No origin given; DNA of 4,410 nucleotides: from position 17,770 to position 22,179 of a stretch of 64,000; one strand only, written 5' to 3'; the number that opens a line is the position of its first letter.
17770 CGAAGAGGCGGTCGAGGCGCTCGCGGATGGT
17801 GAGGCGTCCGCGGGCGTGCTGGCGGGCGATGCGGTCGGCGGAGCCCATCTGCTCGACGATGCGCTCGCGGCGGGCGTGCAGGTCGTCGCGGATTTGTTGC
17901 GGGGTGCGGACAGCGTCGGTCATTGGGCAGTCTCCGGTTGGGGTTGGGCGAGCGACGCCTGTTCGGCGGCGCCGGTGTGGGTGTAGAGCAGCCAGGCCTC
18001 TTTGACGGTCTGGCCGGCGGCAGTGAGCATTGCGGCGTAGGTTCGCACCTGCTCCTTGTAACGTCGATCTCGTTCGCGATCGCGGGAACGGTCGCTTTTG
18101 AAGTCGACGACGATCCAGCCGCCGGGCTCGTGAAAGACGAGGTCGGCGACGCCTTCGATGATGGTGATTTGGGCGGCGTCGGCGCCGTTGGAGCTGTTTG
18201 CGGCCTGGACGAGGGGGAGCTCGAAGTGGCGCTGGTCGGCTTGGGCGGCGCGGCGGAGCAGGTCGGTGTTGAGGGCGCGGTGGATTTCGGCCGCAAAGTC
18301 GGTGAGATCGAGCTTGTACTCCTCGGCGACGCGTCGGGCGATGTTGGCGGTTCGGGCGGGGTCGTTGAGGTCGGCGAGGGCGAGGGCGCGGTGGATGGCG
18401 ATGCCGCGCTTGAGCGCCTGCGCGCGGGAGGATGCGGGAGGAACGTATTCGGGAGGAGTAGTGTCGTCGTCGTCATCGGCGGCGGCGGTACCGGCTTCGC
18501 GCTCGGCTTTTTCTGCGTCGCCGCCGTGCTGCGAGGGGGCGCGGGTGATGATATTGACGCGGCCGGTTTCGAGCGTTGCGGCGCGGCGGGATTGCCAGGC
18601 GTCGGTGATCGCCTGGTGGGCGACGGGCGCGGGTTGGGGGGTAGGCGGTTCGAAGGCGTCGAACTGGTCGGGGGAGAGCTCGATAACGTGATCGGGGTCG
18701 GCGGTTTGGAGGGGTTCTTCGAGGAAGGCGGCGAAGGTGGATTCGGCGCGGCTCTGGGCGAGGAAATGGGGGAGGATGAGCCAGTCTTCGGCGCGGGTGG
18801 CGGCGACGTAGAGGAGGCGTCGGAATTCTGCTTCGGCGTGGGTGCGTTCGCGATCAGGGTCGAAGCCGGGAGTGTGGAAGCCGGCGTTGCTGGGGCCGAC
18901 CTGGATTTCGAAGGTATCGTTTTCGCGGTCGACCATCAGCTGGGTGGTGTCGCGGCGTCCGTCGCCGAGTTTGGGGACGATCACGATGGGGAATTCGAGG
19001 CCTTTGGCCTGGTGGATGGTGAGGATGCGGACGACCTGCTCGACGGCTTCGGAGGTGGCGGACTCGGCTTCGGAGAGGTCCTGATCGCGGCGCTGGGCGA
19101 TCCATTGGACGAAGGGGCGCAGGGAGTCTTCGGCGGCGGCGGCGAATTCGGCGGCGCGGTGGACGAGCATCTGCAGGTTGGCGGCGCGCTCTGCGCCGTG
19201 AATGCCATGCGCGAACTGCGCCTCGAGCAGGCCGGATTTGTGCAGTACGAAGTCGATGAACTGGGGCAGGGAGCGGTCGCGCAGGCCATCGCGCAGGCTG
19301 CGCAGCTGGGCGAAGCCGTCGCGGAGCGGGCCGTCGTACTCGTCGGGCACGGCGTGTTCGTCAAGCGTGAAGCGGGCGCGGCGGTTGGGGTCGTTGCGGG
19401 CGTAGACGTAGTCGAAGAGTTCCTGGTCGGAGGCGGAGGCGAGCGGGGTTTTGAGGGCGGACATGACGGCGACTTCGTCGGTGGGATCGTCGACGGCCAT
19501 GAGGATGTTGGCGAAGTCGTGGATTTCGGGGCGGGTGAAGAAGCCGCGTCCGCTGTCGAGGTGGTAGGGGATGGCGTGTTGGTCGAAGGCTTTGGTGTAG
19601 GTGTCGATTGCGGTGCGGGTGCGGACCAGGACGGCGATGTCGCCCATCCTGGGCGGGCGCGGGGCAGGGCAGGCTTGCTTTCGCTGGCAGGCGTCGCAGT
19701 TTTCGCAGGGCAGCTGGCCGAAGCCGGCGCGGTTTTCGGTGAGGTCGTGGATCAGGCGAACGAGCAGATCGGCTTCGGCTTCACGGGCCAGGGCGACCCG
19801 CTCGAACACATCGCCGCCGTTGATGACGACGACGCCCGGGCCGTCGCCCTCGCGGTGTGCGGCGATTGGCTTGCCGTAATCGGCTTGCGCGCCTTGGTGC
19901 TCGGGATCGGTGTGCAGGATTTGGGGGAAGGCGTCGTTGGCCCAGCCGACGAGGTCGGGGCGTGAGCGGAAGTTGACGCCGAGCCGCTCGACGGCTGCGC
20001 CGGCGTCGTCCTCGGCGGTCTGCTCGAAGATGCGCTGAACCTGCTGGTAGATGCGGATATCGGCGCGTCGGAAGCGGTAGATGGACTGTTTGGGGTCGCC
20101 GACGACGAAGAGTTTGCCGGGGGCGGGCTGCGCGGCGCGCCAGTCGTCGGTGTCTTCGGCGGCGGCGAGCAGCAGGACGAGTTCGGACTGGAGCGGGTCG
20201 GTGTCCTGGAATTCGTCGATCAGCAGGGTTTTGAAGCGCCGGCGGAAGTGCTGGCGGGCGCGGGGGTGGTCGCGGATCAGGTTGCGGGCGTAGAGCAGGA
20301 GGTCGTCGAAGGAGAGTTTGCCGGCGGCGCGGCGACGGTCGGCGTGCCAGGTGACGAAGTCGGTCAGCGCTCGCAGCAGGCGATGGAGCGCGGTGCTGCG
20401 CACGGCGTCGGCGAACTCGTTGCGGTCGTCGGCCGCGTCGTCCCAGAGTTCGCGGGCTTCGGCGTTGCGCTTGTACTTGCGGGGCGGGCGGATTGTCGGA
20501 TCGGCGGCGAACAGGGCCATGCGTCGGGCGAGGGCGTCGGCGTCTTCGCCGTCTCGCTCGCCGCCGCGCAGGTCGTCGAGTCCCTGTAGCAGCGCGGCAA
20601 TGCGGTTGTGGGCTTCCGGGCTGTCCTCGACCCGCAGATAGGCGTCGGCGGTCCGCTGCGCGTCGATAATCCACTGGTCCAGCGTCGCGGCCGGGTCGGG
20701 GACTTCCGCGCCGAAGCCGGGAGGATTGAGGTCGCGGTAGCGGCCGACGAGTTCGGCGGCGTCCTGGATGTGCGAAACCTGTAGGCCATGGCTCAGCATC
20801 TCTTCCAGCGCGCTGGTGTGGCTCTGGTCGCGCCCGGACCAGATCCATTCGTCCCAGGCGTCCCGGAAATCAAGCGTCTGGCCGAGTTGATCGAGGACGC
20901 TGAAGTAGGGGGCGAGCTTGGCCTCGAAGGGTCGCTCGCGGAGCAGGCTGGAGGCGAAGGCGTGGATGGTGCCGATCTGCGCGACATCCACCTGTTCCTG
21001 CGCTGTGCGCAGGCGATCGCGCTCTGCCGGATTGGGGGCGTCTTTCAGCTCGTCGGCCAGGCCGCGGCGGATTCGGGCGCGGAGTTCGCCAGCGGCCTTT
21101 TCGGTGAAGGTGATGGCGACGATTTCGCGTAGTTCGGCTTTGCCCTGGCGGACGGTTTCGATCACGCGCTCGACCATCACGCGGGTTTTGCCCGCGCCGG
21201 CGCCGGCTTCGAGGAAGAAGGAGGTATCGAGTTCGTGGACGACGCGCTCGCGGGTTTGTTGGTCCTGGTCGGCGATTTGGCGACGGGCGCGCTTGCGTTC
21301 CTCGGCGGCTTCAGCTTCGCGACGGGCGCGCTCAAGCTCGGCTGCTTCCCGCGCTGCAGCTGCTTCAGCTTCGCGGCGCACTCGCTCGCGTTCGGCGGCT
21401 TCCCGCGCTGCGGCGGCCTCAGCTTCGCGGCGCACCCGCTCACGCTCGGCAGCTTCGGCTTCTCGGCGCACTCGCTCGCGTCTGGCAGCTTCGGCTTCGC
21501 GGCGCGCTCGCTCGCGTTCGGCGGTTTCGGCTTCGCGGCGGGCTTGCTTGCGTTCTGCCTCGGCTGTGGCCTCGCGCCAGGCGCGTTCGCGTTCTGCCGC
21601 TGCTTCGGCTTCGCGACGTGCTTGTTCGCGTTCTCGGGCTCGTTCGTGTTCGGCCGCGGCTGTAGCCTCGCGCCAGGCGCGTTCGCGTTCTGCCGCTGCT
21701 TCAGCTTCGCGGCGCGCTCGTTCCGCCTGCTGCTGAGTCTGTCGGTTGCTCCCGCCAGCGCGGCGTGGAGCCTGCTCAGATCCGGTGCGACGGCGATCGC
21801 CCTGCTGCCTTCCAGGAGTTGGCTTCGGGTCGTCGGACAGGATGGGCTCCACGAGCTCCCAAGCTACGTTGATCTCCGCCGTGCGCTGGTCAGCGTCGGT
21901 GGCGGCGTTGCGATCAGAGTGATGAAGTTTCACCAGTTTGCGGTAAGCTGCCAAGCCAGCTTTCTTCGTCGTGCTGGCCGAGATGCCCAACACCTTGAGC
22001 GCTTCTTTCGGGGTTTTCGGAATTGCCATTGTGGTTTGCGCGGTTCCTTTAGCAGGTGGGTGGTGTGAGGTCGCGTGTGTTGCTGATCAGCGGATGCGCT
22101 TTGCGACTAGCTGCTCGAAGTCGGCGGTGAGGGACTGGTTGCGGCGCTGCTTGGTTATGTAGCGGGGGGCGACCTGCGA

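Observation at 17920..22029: AddA helicase-nuclease fused to a degenerate J-domain and a charged coiled coil of about 200 aa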

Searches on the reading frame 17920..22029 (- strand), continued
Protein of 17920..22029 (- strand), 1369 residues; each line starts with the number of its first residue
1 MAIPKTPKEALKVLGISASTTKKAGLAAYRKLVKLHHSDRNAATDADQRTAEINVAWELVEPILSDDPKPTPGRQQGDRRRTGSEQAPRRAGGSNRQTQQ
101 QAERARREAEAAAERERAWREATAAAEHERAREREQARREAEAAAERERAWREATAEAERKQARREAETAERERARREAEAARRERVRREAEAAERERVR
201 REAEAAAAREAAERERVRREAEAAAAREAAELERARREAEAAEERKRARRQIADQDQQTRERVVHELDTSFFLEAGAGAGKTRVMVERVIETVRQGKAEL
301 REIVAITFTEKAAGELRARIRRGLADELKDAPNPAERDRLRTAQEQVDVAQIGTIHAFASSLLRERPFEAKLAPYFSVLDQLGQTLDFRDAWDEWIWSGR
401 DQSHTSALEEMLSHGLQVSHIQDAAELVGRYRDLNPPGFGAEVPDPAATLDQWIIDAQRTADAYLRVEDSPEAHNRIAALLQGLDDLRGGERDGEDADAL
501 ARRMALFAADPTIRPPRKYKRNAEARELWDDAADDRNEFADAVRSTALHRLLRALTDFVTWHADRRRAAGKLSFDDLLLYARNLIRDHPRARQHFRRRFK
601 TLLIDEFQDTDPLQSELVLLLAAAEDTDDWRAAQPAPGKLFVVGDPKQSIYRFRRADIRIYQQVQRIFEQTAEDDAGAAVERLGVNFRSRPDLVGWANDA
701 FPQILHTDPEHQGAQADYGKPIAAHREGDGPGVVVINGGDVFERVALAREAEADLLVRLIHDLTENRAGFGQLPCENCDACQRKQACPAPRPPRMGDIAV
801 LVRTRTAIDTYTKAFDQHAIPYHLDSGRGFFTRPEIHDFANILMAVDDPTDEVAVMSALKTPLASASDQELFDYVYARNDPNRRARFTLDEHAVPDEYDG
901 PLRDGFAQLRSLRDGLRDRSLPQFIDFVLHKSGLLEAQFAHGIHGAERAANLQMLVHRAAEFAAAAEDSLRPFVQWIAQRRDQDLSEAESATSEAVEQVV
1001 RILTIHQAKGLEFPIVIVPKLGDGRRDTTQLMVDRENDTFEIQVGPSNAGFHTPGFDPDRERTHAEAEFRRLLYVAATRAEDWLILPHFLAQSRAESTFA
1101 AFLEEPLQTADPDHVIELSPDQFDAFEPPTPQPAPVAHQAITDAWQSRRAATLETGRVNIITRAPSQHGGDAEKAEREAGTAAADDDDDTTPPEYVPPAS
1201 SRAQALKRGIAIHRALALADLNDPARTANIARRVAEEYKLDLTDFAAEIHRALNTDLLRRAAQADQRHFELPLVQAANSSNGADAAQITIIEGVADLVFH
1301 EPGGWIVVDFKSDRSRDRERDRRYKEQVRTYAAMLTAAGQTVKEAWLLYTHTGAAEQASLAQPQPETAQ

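Call 60: search_protein_families(library=ncbifam, proteins=[window:17920-22029:-], max_evalue=0.001)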
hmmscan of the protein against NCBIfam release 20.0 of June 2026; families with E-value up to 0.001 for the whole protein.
window:17920-22029:- (1369 aa): 18 families
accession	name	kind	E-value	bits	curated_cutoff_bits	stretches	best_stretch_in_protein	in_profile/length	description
TIGR02785.1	addA_Gpos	equivalog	6.6e-89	299.2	707.65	4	791-1086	572-876/1234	helicase-exonuclease AddAB subunit AddA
TIGR00609.1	recB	equivalog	2.7e-68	231.1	696.05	2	535-1093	313-817/1175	exodeoxyribonuclease V subunit beta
TIGR02784.1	addA_alphas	equivalog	1.6e-62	212.2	860.75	2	533-1353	325-1133/1138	double-strand break repair helicase AddA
TIGR01073.1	pcrA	equivalog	7.7e-58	196.4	911.2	3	565-709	176-301/725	DNA helicase PcrA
NF008743.0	PRK11773.1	equivalog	1.7e-53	182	965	3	562-699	177-295/720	DNA helicase II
TIGR01075.1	uvrD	equivalog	3.9e-52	177.5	1144.45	3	563-698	173-289/715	DNA helicase II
NF010485.0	PRK13909.1-2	equivalog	1.6e-40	139.2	650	3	526-708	256-431/909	RecB-like helicase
TIGR01074.1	rep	equivalog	3.6e-39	134.6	951.45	3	797-1018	343-570/668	DNA helicase Rep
NF010487.0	PRK13909.1-4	equivalog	2.9e-36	125.1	759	3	547-706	273-425/924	RecB-like helicase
NF008128.0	PRK10876.1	equivalog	1.7e-33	115.4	1697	2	790-1080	546-809/1181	exodeoxyribonuclease V subunit beta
NF008172.0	PRK10919.1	equivalog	7.2e-29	100.5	1168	3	796-1024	343-576/673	DNA helicase Rep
NF010486.0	PRK13909.1-3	equivalog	1.3e-14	53.3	1109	2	599-704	331-426/921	RecB-like helicase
NF008276.0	PRK11054.1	equivalog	2.2e-14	52.9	543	2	548-673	385-495/684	DNA helicase IV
NF010484.0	PRK13909.1-1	equivalog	9.1e-11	40.2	1074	0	598-704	344-438/945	RecB-like helicase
TIGR02349.1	DnaJ_bact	equivalog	1.2e-05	24.9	377.2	1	12-142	4-118/354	molecular chaperone DnaJ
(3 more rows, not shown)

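Call 61: search_protein_families(library=pfam, proteins=[L007:6001-6330:+, L010:4788-5117:+, L009:6001-6330:+], max_evalue=10)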
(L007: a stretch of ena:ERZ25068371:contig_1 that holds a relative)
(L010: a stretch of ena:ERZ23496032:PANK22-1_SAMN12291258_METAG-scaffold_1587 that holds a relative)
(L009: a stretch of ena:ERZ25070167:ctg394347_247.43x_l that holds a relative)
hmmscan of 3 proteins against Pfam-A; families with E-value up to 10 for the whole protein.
L007:6001-6330:+ (110 aa): 1 family
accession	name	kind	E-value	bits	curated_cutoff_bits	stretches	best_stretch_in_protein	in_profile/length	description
PF00226.36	DnaJ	-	7e-09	36.1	27.8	1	12-63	4-56/63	DnaJ domain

L010:4788-5117:+ (110 aa): 3 families
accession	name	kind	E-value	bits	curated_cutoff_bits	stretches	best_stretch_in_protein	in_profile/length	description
PF00226.36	DnaJ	-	3.9e-06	27.3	27.8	1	12-60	4-53/63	DnaJ domain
PF19914.5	WEF-hand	-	0.004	18.4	27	1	22-78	2-52/81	Wolframin EF-hand domain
PF12728.13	HTH_17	-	0.12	13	27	1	6-27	3-24/51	Helix-turn-helix domain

L009:6001-6330:+ (110 aa): 0 families

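Call 64: list_cluster_members(proteins=[P0004, P0005, P0006, P0007, P0008, P0009, P0010, P0011, P0012, P0013])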
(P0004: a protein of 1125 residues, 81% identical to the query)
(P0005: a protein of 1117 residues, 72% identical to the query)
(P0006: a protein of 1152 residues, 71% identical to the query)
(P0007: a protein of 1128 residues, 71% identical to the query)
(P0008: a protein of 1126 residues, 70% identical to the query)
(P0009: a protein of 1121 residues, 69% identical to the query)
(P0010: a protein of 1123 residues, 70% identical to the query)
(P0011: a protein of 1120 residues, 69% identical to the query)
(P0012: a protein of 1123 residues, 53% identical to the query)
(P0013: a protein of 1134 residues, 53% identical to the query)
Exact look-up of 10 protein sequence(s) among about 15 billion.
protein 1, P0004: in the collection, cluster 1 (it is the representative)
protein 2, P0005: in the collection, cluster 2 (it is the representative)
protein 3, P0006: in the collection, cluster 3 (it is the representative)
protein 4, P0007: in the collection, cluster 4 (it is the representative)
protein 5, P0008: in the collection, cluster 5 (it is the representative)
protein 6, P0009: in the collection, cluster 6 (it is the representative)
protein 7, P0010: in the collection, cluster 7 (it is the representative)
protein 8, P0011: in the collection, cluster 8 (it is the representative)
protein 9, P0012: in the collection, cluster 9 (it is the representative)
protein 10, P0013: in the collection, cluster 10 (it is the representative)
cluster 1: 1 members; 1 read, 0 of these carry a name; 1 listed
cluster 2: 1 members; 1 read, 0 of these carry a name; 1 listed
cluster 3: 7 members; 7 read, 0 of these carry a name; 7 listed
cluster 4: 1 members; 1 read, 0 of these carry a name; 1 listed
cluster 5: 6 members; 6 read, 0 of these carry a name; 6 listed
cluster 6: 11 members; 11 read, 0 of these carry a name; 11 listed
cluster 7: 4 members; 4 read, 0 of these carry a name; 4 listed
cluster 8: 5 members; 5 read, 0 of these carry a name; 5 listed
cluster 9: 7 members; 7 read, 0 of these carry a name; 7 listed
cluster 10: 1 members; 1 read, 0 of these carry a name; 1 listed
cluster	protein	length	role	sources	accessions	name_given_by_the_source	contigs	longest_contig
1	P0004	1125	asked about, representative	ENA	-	-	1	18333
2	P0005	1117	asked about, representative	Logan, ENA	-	-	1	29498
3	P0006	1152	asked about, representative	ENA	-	-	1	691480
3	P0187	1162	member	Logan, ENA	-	-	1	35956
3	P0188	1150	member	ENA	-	-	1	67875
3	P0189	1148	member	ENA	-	-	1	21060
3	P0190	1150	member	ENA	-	-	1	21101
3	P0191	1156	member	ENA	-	-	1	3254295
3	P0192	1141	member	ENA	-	-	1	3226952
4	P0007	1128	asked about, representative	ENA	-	-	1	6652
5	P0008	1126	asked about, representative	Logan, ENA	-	-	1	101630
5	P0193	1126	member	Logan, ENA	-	-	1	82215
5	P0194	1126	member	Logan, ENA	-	-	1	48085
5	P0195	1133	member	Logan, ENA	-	-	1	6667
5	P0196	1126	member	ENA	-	-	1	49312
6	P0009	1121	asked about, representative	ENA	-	-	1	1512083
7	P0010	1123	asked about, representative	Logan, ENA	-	-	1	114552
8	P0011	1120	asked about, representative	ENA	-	-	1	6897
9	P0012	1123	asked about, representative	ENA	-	-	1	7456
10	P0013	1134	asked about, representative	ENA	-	-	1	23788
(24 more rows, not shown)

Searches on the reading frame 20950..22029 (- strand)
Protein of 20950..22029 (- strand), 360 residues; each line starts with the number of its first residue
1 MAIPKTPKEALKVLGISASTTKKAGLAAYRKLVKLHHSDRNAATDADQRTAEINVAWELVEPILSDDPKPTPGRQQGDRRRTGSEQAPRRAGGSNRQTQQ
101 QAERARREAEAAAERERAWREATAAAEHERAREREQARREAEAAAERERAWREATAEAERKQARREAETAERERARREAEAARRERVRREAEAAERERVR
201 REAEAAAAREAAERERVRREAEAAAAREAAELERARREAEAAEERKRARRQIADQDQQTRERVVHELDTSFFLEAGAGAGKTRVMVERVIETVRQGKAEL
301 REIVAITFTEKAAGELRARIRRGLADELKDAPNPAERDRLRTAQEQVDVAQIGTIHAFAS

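Call 17: find_homologous_proteins(query=window:21163-22029:-, max_evalue=0.001)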
Query seq(289 aa) (289 aa): 3 proteins with E <= 0.001 among 8000 candidates.
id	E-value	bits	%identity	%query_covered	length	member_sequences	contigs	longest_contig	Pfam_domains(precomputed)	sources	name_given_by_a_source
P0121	2.2e-6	46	24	49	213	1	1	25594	PF00226.37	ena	-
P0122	5.8e-6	44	54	43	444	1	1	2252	-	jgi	jgi:CheY-like chemotaxis protein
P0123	2.0e-4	39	-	-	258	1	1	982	-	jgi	jgi:hypothetical protein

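Call 62: predict_structure(protein=window:20950-22029:-)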
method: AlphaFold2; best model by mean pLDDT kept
length: 360 residues; sequences in the alignment: 1
mean_pLDDT: 74.9   pTM: 0.39
mean pLDDT of the five models: 74.9, 74.7, 72.2, 71.8, 69.4
residues with pLDDT >= 90: 147; 70-90: 59; 50-70: 84; < 50: 70
segments of 3 or more residues with pLDDT < 50: 40-45, 60-79, 81-93, 271-282, 299-308, 356-360
pLDDT, mean of each block of 10 residues (from residue 1): 61 64 63 57 50 55 45 44 39 57 85 92 94 95 96 96 96 97 97 97 97 97 96 96 95 89 71 43 56 55 46 72 87 89 79 50
secondary structure, 60 per line:
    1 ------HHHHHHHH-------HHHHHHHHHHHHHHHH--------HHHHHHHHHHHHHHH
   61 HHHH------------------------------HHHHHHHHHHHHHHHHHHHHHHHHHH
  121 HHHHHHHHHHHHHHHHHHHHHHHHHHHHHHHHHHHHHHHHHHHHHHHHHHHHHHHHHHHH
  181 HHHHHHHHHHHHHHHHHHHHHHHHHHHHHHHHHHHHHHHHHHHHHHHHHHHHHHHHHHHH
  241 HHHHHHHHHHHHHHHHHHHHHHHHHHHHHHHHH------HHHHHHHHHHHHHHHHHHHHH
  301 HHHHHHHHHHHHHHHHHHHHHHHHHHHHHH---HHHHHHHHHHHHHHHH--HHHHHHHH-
elements in order: H7-14 H22-37 H46-64 H95-273 H280-330 H334-349 H352-359

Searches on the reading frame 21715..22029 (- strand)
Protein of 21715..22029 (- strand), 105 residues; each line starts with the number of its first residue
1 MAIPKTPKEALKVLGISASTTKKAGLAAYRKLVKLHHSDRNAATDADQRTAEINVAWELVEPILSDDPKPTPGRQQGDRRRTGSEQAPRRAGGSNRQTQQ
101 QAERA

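Call 7: search_protein_families(library=pfam, proteins=[window:21715-22029:-], max_evalue=10)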
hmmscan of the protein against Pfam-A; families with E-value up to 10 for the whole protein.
seq(105 aa): 1 family
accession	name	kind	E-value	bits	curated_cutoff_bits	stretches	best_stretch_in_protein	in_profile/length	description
PF00226.36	DnaJ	-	2.3e-06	28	27.8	1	12-59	4-52/63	DnaJ domain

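Call 19: find_related_loci(query=window:21730-22029:-, collection=genome_contigs, flank=6000)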
Query window:21730-22029:- (100 aa) in genome_contigs; peptide patterns used: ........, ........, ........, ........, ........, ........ (x = any residue, [..] = any of these).
481 stretches matched a pattern, but none encodes a relative of the query by tblastn (E <= 1e-3).

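Call 20: find_related_loci(query=window:21730-22029:-, collection=metagenome_contigs, flank=6000)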
Query window:21730-22029:- (100 aa) in metagenome_contigs; peptide patterns used: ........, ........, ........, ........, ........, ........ (x = any residue, [..] = any of these).
599 stretches matched a pattern, but none encodes a relative of the query by tblastn (E <= 1e-3).

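Call 23: search_protein_representatives(protein=window:21730-22029:-)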
Query: 100 residues. Proteins with E-value up to 0.001 (for the whole library): 40; up to 1e-10: 0; up to 1e-30: 0. The best 40 are listed.
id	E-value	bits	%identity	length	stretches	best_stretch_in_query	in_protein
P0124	1.3e-09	54.3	33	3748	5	19-61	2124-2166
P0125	2.1e-06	44.1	49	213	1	6-93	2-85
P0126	3.3e-06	43.4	36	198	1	9-93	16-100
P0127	3.6e-06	43.3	50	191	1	6-61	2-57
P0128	6.5e-06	42.5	39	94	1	9-84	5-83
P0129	8.2e-06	42.2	43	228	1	6-77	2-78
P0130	1.3e-05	41.6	50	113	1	8-67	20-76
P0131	3.3e-05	40.3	51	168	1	8-61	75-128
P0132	6.7e-05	39.3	23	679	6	11-60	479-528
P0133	7.1e-05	39.2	35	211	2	12-60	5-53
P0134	7.3e-05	39.1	44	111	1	8-61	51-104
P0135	1.4e-04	38.3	42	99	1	11-76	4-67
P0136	1.7e-04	37.9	41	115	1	8-71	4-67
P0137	1.7e-04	37.9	37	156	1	8-91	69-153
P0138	2.0e-04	37.7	36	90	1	8-68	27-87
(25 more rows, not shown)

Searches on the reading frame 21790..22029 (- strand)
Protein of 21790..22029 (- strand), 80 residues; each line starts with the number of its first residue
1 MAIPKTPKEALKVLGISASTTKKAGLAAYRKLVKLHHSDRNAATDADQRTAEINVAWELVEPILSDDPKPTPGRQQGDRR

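Call 54: predict_structure(alignment_id=A1)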
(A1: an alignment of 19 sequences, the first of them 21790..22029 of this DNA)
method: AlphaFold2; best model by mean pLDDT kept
length: 80 residues; sequences in the alignment: 19
mean_pLDDT: 85.0   pTM: 0.67
mean pLDDT of the five models: 85.0, 83.8, 82.6, 81.2, 81.1
residues with pLDDT >= 90: 47; 70-90: 20; 50-70: 13; < 50: 0
segments of 3 or more residues with pLDDT < 50: none
pLDDT, mean of each block of 10 residues (from residue 1): 88 93 94 85 84 95 82 59
secondary structure, 60 per line:
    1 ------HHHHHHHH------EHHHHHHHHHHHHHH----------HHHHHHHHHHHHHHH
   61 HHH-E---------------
elements in order: H7-14 H22-35 H46-63

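Call 57: fold_search(model_id=the predicted structure, library=pdb)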
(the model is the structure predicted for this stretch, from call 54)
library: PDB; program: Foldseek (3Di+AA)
matches with E <= 10: 93; with E <= 0.001: 0
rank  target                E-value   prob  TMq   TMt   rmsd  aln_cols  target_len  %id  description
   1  1wjz_MODEL_1_A        8.2e-03  1.00  0.59  0.51   5.1        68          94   28  Soluiotn structure of J-domain of mouse DnaJ like protein (released 2004-11-29)
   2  4j7z_A                1.1e-02  1.00  0.61  0.49  12.0        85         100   22  Thermus thermophilus DNAJ J- and G/F-DOMAINS (released 2013-07-31)
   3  4j7z_D                1.4e-02  1.00  0.61  0.47   2.8        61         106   24  Thermus thermophilus DNAJ J- and G/F-DOMAINS (released 2013-07-31)
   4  5vso_MODEL_1_A        1.7e-02  1.00  0.59  0.62   3.5        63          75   28  NMR structure of Ydj1 J-domain, a cytosolic Hsp40 from Saccharomyces cerevisiae (released 2017-11-01)
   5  3ucs_C                2.1e-02  1.00  0.60  0.65   1.3        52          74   29  Crystal structure of the complex between CBPA J-domain and CBPM (released 2013-07-03)
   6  9dyv_MODEL_1_A        2.3e-02  1.00  0.62  0.44   2.6        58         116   26  Assembly and functional mechanisms of the Hsp70-Hsp40 chaperone machinery (released 2025-10-22)
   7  4j80_A                2.8e-02  1.00  0.62  0.19   2.7        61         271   24  Thermus thermophilus DnaJ (released 2013-07-31)
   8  3ucs_D                3.1e-02  1.00  0.59  0.68   1.5        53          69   28  Crystal structure of the complex between CBPA J-domain and CBPM (released 2013-07-03)
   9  4j7z_E                3.1e-02  1.00  0.60  0.50  10.8        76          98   24  Thermus thermophilus DNAJ J- and G/F-DOMAINS (released 2013-07-31)
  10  4j7z_C                3.3e-02  1.00  0.61  0.49   2.8        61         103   24  Thermus thermophilus DNAJ J- and G/F-DOMAINS (released 2013-07-31)
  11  2cug_MODEL_1_A        3.5e-02  1.00  0.61  0.56   5.2        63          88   25  Solution structure of the J domain of the pseudo DnaJ protein, mouse hypothetical mKIAA0962 (released 2005-11-26)
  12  9dvi_C                3.7e-02  1.00  0.59  0.19   2.5        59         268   27  Hetero-hexameric Hsp70-Hsp40-DafA complex (released 2025-10-22)
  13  6iws_MODEL_1_A        4.4e-02  1.00  0.61  0.66   2.8        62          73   21  Solution structure of the J-domain of Tid1, a Mitochondrial Hsp40/DnaJ Protein (released 2019-12-11)
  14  2ctr_MODEL_1_A        4.7e-02  1.00  0.61  0.56   1.0        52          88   29  Solution structure of J-domain from human DnaJ subfamily B menber 9 (released 2005-11-24)
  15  5nro_B                8.8e-02  1.00  0.59  0.73   1.4        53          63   28  Structure of full-length DnaK with bound J-domain (released 2018-01-17)
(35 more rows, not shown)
